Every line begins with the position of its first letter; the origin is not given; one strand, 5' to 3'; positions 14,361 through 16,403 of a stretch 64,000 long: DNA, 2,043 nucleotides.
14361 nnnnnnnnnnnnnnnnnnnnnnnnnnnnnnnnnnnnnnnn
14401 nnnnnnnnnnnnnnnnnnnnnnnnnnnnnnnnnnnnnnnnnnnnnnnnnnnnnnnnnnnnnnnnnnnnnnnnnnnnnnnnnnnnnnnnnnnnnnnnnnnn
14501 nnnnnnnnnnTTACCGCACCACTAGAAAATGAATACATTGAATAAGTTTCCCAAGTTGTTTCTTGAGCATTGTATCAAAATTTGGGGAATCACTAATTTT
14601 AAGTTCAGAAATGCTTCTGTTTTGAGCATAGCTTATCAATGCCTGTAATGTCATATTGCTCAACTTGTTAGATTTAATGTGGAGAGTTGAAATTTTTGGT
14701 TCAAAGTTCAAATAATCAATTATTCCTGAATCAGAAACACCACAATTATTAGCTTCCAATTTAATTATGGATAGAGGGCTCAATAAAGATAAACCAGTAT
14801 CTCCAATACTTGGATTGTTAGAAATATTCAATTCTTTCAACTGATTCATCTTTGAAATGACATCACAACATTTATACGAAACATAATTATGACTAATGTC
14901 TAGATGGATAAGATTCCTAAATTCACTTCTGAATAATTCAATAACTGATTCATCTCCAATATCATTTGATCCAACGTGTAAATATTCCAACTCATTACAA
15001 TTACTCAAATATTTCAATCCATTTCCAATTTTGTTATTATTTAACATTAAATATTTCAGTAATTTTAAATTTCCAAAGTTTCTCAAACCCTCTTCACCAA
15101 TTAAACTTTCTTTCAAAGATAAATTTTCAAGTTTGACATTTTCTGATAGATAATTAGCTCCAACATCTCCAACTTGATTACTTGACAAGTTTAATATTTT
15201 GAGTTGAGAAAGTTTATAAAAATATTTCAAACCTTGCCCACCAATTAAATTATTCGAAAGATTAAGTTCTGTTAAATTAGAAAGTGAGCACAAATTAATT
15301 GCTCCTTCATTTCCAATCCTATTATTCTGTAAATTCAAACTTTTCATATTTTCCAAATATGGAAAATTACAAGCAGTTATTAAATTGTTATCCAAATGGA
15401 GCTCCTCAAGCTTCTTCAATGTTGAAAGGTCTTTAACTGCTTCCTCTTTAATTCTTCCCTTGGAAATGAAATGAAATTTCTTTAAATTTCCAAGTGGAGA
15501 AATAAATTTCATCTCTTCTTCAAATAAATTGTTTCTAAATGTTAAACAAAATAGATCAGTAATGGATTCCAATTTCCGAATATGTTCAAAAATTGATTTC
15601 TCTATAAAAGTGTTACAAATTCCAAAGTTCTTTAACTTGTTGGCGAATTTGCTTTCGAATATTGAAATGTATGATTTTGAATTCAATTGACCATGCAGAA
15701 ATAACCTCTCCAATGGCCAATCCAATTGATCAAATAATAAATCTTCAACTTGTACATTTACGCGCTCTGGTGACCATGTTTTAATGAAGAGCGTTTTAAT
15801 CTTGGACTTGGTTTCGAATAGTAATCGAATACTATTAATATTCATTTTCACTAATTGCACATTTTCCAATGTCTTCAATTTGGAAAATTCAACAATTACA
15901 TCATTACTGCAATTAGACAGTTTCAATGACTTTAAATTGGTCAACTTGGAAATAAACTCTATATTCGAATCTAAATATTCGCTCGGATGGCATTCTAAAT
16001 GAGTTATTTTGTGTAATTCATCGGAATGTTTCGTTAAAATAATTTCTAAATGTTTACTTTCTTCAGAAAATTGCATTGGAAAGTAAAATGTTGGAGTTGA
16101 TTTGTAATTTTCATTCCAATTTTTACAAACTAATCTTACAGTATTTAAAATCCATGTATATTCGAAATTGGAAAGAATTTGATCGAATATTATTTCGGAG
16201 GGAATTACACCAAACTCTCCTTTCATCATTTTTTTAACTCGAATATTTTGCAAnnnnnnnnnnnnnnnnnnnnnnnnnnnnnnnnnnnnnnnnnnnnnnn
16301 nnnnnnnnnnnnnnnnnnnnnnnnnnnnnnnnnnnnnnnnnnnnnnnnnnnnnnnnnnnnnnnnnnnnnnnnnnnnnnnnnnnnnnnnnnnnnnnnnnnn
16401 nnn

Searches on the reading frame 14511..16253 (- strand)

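Call 36: search_protein_families(library=pfam, proteins=[window:14511-16253:-], max_evalue=1)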
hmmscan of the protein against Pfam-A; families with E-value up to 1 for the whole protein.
window:14511-16253:- (580 aa): 12 families
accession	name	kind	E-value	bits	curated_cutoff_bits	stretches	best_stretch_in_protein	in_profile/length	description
PF13516.12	LRR_6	-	2.1e-17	62.2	23.4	5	302-322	4-24/24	Leucine Rich repeat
PF13855.12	LRR_8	-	1.9e-15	56.8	27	4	325-381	1-57/61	Leucine rich repeat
PF12799.13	LRR_4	-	2.5e-15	56.6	27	5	302-337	2-36/44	Leucine Rich repeats (2 copies)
PF23598.1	LRR_14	-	1e-09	38.1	40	3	223-361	108-251/353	Leucine-rich repeat region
PF14580.12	LRR_9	-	5.4e-05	23.3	30.5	2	287-363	50-127/175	Leucine-rich repeat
PF00560.39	LRR_1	-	0.0001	22.1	20.6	1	326-348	1-23/23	Leucine Rich Repeat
PF23211.1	LRR_LRWD1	-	0.00031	20.9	28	1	303-425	18-132/190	Leucine-rich repeat and WD repeat-containing protein 1, LRR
PF07723.19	LRR_2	-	0.0063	17.5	20.9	0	523-541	4-23/26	Leucine Rich Repeat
PF24048.1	LRR_NXF1-5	-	0.029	14.4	30.5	2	436-488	44-98/142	NXF1/2/3/5 leucine-rich repeat domain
PF12937.12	F-box-like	-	0.043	14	24.3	1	17-48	4-33/47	F-box-like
PF23952.1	LRR_EndoS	-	0.12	13.1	27.9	0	255-359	19-116/116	Endo-beta-N-acetylglucosaminidase EndoS LRR domain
PF25013.1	LRR_Zer-1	-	0.28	11.8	27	0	80-129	29-78/137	Zer-1-like, Leucine-rich repeats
